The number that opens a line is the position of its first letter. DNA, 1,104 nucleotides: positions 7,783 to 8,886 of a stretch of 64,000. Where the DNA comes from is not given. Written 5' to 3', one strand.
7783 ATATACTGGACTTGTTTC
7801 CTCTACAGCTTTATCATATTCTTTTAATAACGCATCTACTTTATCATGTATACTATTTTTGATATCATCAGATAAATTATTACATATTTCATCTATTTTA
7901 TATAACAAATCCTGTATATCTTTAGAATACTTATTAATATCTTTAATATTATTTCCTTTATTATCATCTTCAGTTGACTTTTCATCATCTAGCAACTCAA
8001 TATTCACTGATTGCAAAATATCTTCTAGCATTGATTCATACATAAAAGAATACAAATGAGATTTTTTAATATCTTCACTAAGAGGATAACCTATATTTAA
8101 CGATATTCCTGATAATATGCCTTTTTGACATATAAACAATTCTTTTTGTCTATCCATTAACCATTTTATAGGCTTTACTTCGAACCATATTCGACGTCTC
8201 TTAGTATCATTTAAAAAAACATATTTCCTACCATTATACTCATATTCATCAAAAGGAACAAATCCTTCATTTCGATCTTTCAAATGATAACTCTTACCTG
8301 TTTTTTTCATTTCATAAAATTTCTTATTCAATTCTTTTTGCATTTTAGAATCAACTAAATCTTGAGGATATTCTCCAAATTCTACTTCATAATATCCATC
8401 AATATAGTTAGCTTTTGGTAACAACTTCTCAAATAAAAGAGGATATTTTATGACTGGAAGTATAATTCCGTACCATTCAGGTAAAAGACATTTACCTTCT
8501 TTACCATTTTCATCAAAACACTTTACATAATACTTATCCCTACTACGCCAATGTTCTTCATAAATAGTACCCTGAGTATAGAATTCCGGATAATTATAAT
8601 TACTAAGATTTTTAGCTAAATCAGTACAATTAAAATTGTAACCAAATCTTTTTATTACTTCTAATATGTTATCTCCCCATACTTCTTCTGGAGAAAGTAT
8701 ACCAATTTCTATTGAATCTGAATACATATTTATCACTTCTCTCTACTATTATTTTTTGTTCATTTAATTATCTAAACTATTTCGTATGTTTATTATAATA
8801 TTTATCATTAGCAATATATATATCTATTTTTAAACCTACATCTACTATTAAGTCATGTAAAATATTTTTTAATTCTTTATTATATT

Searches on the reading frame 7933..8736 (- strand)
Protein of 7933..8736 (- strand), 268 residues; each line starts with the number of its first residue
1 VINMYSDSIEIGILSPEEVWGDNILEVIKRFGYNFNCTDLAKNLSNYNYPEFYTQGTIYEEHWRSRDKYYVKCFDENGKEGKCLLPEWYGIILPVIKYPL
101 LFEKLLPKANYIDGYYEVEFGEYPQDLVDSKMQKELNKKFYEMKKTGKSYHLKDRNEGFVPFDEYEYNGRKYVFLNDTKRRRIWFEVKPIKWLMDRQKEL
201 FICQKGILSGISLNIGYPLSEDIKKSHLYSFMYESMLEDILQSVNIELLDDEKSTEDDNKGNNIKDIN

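Call 54: predict_structure(alignment_id=A4)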
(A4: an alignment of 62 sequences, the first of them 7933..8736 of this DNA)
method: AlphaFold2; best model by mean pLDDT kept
length: 268 residues; sequences in the alignment: 62
mean_pLDDT: 88.5   pTM: 0.85
mean pLDDT of the five models: 88.5, 88.5, 88.2, 88.2, 86.0
residues with pLDDT >= 90: 177; 70-90: 55; 50-70: 32; < 50: 4
segments of 3 or more residues with pLDDT < 50: 1-3
pLDDT, mean of each block of 10 residues (from residue 1): 65 96 96 95 87 85 83 94 85 96 95 96 98 98 98 87 98 93 97 98 96 73 86 95 77 58 55
secondary structure, 60 per line:
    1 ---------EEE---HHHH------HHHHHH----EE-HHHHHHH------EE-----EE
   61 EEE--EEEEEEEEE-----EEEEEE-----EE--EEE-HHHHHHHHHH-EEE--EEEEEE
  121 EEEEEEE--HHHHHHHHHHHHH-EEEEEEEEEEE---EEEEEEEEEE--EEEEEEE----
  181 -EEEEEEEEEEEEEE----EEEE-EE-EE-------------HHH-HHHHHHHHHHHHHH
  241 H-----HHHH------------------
elements in order: E10-12 H16-19 H26-31 H39-45 E59-63 E66-74 E80-85 E95-97 H99-108 E110-112 E115-127 H130-142 E144-154 E158-167 E170-176 E182-195 E200-203 H227-241 H247-250
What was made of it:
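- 6685..8736 (-): P1, 683 aa (annotated start gives 680): T1 N-module (7933-8736) + helical core (6685-7932). AF2 model of aa 1-268 has pLDDT 88.5 and pTM 0.85 (call 54).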

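Call 63: fold_search(model_id=the predicted structure, library=viral)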
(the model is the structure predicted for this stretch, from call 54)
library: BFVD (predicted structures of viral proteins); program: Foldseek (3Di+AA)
matches with E <= 10: 813; with E <= 0.001: 0
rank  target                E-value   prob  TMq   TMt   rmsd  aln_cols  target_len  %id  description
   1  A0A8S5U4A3            2.6e-02  0.09  0.10  0.05  19.9       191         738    8  Uncharacterized protein [Podoviridae sp. ctZDN4]
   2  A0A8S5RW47            6.5e-02  0.09  0.11  0.14  19.3       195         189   10  Uncharacterized protein [Siphoviridae sp. ctHip2]
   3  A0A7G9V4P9            7.2e-02  0.10  0.14  0.18  17.8       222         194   10  (no name in the UniProt tables at hand)
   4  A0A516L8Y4            9.6e-02  0.38  0.14  0.30  10.5        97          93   15  (no name in the UniProt tables at hand)
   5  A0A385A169            9.6e-02  0.08  0.09  0.07  18.0       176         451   11  (no name in the UniProt tables at hand)
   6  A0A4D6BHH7            1.1e-01  0.30  0.10  0.29  13.2        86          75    9  (no name in the UniProt tables at hand)
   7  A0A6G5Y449            1.7e-01  0.06  0.12  0.14  22.8       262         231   11  (no name in the UniProt tables at hand)
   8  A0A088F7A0            1.8e-01  0.03  0.08  0.11  15.7       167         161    9  (no name in the UniProt tables at hand)
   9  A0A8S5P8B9            1.9e-01  0.08  0.10  0.10  15.4       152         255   12  Restriction enzyme [Siphoviridae sp. ctsUY14]
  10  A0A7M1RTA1            2.2e-01  0.60  0.14  0.41   7.8        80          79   11  Uncharacterized protein [uncultured phage cr60_1]
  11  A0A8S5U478            2.4e-01  0.06  0.08  0.16  17.1       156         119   11  Uncharacterized protein [Siphoviridae sp. ct6GI21]
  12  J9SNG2                2.5e-01  0.11  0.11  0.23  10.2        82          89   16  Uncharacterized protein [Escherichia phage ECBP2]
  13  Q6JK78                2.8e-01  0.08  0.14  0.16  18.7       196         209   11  Uncharacterized protein [Neodiprion sertifer nucleopolyhedrovirus]
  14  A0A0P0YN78            3.1e-01  0.33  0.13  0.22  10.6        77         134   10  (no name in the UniProt tables at hand)
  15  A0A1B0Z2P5            3.1e-01  0.21  0.14  0.29  11.0        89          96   11  (no name in the UniProt tables at hand)
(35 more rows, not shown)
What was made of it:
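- On DUF6273 (PF19789): BFVD gives nothing at E <= 0.001 (call 63).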

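Call 68: find_related_loci(query=A4, collection=genome_contigs, flank=10000)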
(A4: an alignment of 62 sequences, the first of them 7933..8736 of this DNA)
Query A4 (268 aa) in genome_contigs; peptide patterns used: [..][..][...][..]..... (x = any residue, [..] = any of these).
193 stretches matched a pattern; 181 encode a relative of the query (tblastn E <= 1e-3); the best 80 are kept; 76 distinct loci.
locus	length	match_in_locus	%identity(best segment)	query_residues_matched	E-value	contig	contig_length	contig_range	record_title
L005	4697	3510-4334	32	4-247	3e-31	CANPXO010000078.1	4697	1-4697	MAG: uncultured Bacilli bacterium isolate Lapin-004__bin27 genome assembly, contig: Lapin-004__NODE_24761_length_4697_co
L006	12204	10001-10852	31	7-251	1e-30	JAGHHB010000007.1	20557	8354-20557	MAG: Bacilli bacterium isolate MAG.282 k127_85205, whole genome shotgun sequence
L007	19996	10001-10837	31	3-245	9e-30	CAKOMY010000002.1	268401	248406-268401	MAG: uncultured Bacilli bacterium isolate REFINED_METABAT215_TOP10_CONTIGS_1500_ASSEMBLY_K77_MERGED__Hadza_MoBio_hadza-A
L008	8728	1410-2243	31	3-244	7e-28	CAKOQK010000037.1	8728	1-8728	MAG: uncultured Bacilli bacterium isolate REFINED_METABAT215_TOP10_CONTIGS_1500_ASSEMBLY_K77_MERGED__Hadza_MoBio_hadza-E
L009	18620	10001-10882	30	10-268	8e-28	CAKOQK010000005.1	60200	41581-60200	MAG: uncultured Bacilli bacterium isolate REFINED_METABAT215_TOP10_CONTIGS_1500_ASSEMBLY_K77_MERGED__Hadza_MoBio_hadza-E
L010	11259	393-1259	30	1-254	9e-27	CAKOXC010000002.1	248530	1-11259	MAG: uncultured Bacilli bacterium isolate REFINED_METABAT215_TOP10_CONTIGS_1500_ASSEMBLY_K77_MERGED__Hadza_MoBio_hadza-E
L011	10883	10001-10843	29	1-244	8e-27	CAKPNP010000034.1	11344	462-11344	MAG: uncultured Bacilli bacterium isolate REFINED_METABAT215_TOP10_CONTIGS_1500_ASSEMBLY_K77_MERGED__Hadza_PheChl_Fiber-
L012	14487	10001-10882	29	1-251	7e-27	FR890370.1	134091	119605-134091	Clostridium sp. CAG:417 genomic scaffold, scf14, whole genome shotgun sequence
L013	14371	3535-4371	30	10-248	4e-26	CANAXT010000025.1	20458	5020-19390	MAG TPA_asm: uncultured Tenericutes bacterium isolate SRR16350204_bin.22_metawrap_v1.3_MAG genome assembly, contig: NODE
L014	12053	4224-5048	30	4-247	2e-28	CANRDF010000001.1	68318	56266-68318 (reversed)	MAG: uncultured Bacilli bacterium isolate Lapin-026__bin92 genome assembly, contig: Lapin-026__NODE_397_length_68318_cov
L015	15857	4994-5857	27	1-251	6e-26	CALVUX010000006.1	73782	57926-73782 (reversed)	MAG: uncultured Bacilli bacterium isolate BRZ_EC__bin54 genome assembly, contig: BRZ_EC__NODE_713_length_73782_cov_24.42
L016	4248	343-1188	29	1-245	1e-25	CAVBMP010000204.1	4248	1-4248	Bacteroides helcogenes isolate SRR8978225_cleanbin_000006 genome assembly, contig: Spades_SRR8978225_contig_1721, whole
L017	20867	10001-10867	28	1-251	1e-25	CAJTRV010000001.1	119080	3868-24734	MAG TPA_asm: uncultured Bacilli bacterium isolate MGBC107952 genome assembly, contig: MGBC107952.1, whole genome shotgun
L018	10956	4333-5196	28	1-251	2e-25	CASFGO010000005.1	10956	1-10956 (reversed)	uncultured bacterium isolate SI.O72.metabat-bins.199 genome assembly, contig: SI.O72.metabat-bins.199.fa_k141_42016, who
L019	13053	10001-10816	29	10-245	4e-25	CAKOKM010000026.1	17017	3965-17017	MAG: uncultured Bacilli bacterium isolate REFINED_METABAT215_TOP10_CONTIGS_1500_ASSEMBLY_K77_MERGED__Hadza_MoBio_hadza-A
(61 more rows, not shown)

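Call 77: search_protein_families(library=pfam, alignment_id=A4, max_evalue=0.05)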
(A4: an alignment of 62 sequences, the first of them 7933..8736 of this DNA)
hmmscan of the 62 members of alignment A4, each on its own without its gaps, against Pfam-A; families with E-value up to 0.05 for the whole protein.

A. member 1, window:7933-8736:- (268 aa): 0 families

B. families by the number of members that match (of 62 scanned): 20 families
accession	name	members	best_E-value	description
PF19789.6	DUF6273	6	3.9e-05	Domain of unknown function (DUF6273)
PF12158.14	DUF3592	3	0.011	Domain of unknown function (DUF3592)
PF05816.16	TelA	1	0.0013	Toxic anion resistance protein (TelA)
PF07889.17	DUF1664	1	0.0013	Protein of unknown function (DUF1664)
PF20870.2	FAM186A-B_N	1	0.003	FAM186A/B, N-terminal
PF08314.17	Sec39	1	0.01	Secretory pathway protein Sec39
PF01937.24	ARMT1-like_dom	1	0.01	Damage-control phosphatase ARMT1-like domain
PF05368.20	NmrA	1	0.014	NmrA-like family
PF05641.18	Agenet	1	0.015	Agenet domain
PF22597.2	DYN_lid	1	0.02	Dynein heavy chain, ATPase lid domain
PF14823.11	Sirohm_synth_C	1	0.021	Sirohaem biosynthesis protein C-terminal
PF04741.18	InvH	1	0.024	InvH outer membrane lipoprotein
PF04945.19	YHS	1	0.025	YHS domain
PF10805.13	DUF2730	1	0.028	Protein of unknown function (DUF2730)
PF07299.16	EF-G-binding_N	1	0.032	Elongation factor G-binding protein, N-terminal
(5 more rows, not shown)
